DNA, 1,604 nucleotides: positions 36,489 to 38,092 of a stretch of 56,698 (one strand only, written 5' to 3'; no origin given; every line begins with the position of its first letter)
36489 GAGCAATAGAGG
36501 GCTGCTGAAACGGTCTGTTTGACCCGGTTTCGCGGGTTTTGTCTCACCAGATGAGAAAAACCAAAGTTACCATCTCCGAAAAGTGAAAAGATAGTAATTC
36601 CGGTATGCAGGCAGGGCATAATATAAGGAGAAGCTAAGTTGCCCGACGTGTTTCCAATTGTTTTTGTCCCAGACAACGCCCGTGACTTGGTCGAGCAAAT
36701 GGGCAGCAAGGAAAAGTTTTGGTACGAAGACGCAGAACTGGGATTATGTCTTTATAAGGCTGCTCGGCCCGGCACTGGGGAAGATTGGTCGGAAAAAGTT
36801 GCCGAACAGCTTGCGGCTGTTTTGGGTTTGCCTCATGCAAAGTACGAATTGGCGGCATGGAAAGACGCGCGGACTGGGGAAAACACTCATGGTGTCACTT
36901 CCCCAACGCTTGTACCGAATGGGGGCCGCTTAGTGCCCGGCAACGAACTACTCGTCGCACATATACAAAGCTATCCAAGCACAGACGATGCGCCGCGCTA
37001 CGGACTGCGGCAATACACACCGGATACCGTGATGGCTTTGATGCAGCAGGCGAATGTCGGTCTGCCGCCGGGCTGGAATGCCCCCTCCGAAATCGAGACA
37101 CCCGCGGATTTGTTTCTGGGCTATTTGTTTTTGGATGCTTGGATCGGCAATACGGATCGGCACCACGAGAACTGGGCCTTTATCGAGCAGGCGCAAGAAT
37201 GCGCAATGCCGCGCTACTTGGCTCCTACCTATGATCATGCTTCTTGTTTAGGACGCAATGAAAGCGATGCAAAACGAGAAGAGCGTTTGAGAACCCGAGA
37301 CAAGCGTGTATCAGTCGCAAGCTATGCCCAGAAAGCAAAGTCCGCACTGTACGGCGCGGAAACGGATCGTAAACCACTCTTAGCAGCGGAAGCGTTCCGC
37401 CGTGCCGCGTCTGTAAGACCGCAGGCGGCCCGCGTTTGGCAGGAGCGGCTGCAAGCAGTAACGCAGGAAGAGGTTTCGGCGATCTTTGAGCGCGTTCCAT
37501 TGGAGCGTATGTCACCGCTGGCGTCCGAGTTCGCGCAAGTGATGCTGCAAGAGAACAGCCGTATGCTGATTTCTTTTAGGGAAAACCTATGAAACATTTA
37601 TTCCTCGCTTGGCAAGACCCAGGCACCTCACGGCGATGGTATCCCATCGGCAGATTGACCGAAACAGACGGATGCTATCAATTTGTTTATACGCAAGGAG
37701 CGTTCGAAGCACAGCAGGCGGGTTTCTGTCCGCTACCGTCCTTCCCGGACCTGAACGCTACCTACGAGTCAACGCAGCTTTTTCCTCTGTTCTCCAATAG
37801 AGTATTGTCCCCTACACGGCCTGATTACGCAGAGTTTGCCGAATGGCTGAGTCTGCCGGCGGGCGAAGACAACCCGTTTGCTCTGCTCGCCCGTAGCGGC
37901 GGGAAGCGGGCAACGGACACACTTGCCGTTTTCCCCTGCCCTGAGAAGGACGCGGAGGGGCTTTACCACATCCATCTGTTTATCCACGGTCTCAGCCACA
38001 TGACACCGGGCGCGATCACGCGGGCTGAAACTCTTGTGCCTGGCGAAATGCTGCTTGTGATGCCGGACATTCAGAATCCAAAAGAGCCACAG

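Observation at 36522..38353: Split HipA-like kinase plus a HipS-like/HIRAN fusion protein inserted in the middle of DISARM: possible DNA-end-sensing kinase switch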

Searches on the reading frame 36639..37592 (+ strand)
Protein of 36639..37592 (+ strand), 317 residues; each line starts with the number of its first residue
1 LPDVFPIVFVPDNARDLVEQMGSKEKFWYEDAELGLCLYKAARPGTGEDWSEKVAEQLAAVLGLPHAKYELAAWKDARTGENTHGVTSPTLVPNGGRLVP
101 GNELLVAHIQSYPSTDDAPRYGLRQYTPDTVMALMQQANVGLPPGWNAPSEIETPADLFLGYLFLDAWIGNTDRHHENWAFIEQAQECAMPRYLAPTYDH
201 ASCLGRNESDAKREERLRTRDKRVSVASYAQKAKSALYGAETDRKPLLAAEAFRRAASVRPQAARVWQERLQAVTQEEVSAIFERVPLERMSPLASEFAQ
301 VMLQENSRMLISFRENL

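Call 3: search_protein_families(library=pfam, proteins=[window:36639-37592:+], max_evalue=1)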
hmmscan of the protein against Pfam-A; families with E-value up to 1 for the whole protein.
window:36639-37592:+ (317 aa): 3 families
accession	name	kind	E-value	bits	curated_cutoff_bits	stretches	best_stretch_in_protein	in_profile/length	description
PF07804.18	HipA_C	-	2.9e-05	24.3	30.5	1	160-226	123-174/213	HipA-like C-terminal domain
PF20613.4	HipA_2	-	0.022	14.5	27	0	40-75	29-64/240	HipA-like kinase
PF06717.16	DUF1202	-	0.051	13.4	27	1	209-262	152-202/307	Protein of unknown function (DUF1202)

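Call 4: search_protein_families(library=ncbifam, proteins=[window:36639-37592:+], max_evalue=1)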
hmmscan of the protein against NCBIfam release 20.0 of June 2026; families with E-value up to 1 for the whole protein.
window:36639-37592:+ (317 aa): 1 family
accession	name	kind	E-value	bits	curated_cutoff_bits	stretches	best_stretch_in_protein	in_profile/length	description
NF007297.0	PRK09775.1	equivalog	0.0054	15.5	401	1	169-202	341-371/446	type II toxin-antitoxin system HipA family toxin YjjJ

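Call 5: search_protein_families(library=padloc, proteins=[window:36639-37592:+], max_evalue=1)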
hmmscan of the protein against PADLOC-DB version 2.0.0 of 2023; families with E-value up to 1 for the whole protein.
window:36639-37592:+ (317 aa): 9 families
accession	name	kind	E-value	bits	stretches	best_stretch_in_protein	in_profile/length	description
PDLC04344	PDC-M03A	-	1.3e-111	370.9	1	4-314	4-302/305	-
PDLC04342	PDC-M03A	-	2.4e-68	228.9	1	3-311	3-294/299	-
PDLC04345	PDC-M03A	-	7.7e-55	184.3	1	18-313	15-301/302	-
PDLC04341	PDC-M03A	-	4.6e-52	175.3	1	4-234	2-223/294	-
PDLC04337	PDC-M03A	-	4.9e-46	155.3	1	77-311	7-242/250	-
PDLC04338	PDC-M03A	-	1e-41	141.3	1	10-313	109-410/428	-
PDLC04343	PDC-M03A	-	3.4e-37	126.3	1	9-310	79-366/370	-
PDLC04340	PDC-M03A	-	1.4e-36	124.4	1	19-314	16-276/280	-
PDLC04339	PDC-M03A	-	1e-20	72.2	1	20-311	17-285/293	-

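Call 8: search_solved_structures(query=window:36639-37592:+, max_evalue=1, show_alignments=2)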
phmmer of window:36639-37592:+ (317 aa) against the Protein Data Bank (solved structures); distinct sequences matched with E-value up to 1: 1.
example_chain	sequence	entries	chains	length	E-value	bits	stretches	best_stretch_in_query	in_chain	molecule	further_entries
3akj_A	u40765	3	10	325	0.0039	20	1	162-220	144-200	CtkA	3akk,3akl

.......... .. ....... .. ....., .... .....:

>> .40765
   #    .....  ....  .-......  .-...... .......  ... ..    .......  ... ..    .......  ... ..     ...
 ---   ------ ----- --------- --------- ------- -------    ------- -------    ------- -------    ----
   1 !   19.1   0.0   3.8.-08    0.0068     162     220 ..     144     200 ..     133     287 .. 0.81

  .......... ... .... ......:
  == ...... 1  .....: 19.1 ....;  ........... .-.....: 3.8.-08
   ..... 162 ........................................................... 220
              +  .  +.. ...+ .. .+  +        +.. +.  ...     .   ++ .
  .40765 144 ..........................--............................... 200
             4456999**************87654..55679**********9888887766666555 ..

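Call 39: search_solved_structures(query=A3, max_evalue=0.01, show_alignments=2)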
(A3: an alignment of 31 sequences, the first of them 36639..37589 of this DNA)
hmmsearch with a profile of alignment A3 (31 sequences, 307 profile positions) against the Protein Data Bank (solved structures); distinct sequences matched with E-value up to 0.01: 1.
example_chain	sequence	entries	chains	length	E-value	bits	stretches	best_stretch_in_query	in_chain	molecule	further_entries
3akj_A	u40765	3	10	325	2.9e-12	49.7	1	51-305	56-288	CtkA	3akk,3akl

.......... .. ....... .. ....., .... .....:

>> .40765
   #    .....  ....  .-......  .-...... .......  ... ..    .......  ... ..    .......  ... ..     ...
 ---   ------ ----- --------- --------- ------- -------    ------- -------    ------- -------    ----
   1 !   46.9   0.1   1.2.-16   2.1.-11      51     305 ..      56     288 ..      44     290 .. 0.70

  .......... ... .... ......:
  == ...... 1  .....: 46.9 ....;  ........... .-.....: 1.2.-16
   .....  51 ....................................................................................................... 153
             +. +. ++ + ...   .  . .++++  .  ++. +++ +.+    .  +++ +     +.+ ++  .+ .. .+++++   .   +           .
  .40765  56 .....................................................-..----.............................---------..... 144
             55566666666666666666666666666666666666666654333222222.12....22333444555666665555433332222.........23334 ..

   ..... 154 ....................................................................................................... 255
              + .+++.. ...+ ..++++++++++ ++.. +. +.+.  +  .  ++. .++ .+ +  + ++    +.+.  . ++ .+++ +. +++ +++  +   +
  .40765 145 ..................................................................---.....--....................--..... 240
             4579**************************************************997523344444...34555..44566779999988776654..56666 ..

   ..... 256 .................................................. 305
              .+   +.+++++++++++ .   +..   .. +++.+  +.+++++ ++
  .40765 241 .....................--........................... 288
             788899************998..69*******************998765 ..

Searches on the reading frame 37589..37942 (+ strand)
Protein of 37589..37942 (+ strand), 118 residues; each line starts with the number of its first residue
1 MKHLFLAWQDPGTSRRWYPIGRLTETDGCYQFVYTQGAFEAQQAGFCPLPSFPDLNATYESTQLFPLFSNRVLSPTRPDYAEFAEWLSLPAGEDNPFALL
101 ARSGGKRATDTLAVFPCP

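Call 37: search_solved_structures(query=A2, max_evalue=10, show_alignments=3)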
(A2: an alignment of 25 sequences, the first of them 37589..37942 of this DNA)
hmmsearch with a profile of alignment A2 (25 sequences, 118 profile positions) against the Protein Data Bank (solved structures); distinct sequences matched with E-value up to 10: 1.
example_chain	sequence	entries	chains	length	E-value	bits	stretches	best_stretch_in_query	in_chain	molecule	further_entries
3dn7_A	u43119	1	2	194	1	12.9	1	24-80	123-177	Cyclic nucleotide binding regulatory protein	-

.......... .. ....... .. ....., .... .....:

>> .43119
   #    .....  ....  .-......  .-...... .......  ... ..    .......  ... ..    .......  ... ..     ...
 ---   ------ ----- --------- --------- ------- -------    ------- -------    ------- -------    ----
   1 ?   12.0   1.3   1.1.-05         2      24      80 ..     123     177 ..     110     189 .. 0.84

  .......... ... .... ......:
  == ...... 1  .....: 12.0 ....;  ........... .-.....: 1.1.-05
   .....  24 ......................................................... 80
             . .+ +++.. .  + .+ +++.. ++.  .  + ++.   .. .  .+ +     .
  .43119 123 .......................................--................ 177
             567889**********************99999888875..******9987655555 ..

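Call 48: predict_structure(alignment_id=A4)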
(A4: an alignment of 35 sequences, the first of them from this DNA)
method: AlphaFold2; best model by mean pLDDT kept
length: 118 residues; sequences in the alignment: 35
mean_pLDDT: 81.9   pTM: 0.73
mean pLDDT of the five models: 81.9, 80.1, 73.8, 73.7, 68.9
residues with pLDDT >= 90: 51; 70-90: 37; 50-70: 27; < 50: 3
segments of 3 or more residues with pLDDT < 50: none
pLDDT, mean of each block of 10 residues (from residue 1): 87 88 92 96 93 96 88 75 69 64 55 78
secondary structure, 60 per line:
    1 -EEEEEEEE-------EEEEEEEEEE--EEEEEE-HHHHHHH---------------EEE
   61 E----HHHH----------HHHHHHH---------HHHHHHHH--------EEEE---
elements in order: E2-9 E17-26 E29-34 H36-42 E58-61 H66-69 H80-86 H96-103 E112-115

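Call 52: fold_search(model_id=the predicted structure, library=pdb)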
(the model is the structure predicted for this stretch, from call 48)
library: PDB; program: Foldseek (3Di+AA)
matches with E <= 10: 256; with E <= 0.001: 0
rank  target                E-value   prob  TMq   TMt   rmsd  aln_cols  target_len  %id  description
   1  8ezr_A                1.6e-03  1.00  0.69  0.79   2.9       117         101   15  Crystal structure of the HipS(Lp)-HipT(Lp) complex from Legionella pneumophila, native protein (released 2023-09-27)
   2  7ab3_B                1.8e-03  1.00  0.67  0.77   3.3       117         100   13  Crystal structure of the Escherichia coli toxin-antitoxin system HipBST (HipT S57A) (released 2022-01-12)
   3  7vkb_B                3.6e-03  1.00  0.64  0.72   3.3       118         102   18  Crystal structure of the a bacterial kinase complex (released 2022-06-29)
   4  7ab3_E                5.9e-03  1.00  0.67  0.76   3.4       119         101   13  Crystal structure of the Escherichia coli toxin-antitoxin system HipBST (HipT S57A) (released 2022-01-12)
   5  8jqw_A                2.8e-01  0.09  0.18  0.19  13.8        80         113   12  Crystal structure of V30I mutated human transthyretin (released 2024-04-17)
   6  4pwf_B                4.0e-01  0.08  0.16  0.17  13.4        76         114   10  Crystal structure of V30M mutant human transthyretin complexed with ferulic acid phenethyl ester (released 2014-11-26)
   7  3d2t_B                4.0e-01  0.07  0.17  0.18  13.3        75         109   11  Human transthyretin (ttr) complexed with diflunisal (released 2008-05-20)
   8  3cxf_B                4.6e-01  0.08  0.16  0.16  12.8        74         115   11  Crystal structure of transthyretin variant Y114H (released 2009-04-07)
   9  9h7f_B                4.6e-01  0.07  0.17  0.17  13.5        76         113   10  Human Transthyretin in Complex with 3,5-dichloroaniline (released 2025-03-12)
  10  9h7c_B                6.2e-01  0.07  0.18  0.19  14.2        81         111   12  Human Transthyretin in Complex with 4-(1H-imidazol-1-yl)phenol (released 2025-03-12)
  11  9h7o_B                6.2e-01  0.07  0.18  0.19  14.3        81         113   11  Human Transthyretin in Complex with 5-(quinolin-8-yl)pyrimidin-2-amine (released 2025-03-12)
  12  9h7p_B                6.2e-01  0.07  0.18  0.18  13.4        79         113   13  Human Transthyretin S52P Mutant in Complex with 4-(1H-pyrazol-4-yl)quinoline (released 2025-03-12)
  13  3gs4_B                6.2e-01  0.06  0.17  0.17  13.3        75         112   11  Human transthyretin (TTR) complexed with 3-(9H-fluoren-9-ylideneaminooxy)propanoic acid (inhibitor 15) (released 2009-07-28)
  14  7dc0_A                7.5e-01  0.10  0.15  0.14   9.8        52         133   25  Crystal structure of glycan-free Pseudomonas taiwanensis lectin (released 2021-04-28)
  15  9h7i_B                7.5e-01  0.06  0.18  0.19  14.3        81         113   11  Human Transthyretin in Complex with 4-(1H-pyrazol-4-yl)quinoline (released 2025-03-12)
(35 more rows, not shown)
